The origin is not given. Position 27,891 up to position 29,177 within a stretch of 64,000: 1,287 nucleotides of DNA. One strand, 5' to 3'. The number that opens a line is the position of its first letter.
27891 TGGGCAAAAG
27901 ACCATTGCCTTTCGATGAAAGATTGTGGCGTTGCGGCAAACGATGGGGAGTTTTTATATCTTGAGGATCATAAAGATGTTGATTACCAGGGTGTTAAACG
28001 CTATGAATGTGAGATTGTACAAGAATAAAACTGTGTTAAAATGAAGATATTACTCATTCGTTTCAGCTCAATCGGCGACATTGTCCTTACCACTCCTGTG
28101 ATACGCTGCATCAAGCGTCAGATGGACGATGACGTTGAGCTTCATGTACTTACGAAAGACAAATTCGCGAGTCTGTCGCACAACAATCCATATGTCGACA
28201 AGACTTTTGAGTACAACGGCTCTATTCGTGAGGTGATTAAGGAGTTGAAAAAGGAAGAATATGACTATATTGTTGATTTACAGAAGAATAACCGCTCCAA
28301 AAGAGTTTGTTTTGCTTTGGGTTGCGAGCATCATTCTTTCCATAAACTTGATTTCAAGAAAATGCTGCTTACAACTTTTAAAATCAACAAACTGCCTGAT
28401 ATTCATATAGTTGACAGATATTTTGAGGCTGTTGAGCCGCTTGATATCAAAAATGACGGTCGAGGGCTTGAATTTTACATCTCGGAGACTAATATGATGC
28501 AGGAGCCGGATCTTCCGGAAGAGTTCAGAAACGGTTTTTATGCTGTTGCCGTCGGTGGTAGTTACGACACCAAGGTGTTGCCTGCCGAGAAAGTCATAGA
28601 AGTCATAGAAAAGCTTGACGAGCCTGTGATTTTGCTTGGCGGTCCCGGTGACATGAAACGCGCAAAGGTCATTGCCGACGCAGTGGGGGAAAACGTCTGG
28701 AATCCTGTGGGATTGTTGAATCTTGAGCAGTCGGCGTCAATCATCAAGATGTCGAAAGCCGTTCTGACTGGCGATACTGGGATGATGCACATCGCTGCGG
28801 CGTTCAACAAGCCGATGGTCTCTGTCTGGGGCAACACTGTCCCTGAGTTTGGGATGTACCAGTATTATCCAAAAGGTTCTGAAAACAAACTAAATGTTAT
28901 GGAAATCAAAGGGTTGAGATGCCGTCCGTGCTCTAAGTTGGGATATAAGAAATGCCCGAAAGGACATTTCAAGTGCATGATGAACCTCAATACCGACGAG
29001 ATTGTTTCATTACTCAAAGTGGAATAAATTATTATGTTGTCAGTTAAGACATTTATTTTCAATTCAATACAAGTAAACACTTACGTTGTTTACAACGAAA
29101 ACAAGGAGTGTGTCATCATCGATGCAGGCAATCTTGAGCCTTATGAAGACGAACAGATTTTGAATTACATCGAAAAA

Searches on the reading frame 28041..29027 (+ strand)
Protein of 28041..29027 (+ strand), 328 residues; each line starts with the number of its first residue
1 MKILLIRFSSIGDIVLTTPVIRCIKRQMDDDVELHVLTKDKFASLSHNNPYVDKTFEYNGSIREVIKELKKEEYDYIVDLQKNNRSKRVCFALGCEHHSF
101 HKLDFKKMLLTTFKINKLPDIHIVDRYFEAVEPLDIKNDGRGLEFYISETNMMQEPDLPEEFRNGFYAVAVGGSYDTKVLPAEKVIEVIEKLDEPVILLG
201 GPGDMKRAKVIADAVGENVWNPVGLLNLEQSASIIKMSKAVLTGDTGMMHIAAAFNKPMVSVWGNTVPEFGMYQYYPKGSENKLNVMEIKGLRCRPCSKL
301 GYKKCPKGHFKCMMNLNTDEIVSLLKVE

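Call 19: search_protein_families(library=pfam, proteins=[window:28041-29027:+], max_evalue=0.001)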
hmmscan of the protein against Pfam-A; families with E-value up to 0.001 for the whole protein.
window:28041-29027:+ (328 aa): 1 family
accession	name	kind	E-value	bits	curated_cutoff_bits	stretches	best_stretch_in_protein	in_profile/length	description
PF01075.23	Glyco_transf_9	-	5.1e-25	88.7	22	1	63-270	2-216/247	Glycosyltransferase family 9 (heptosyltransferase)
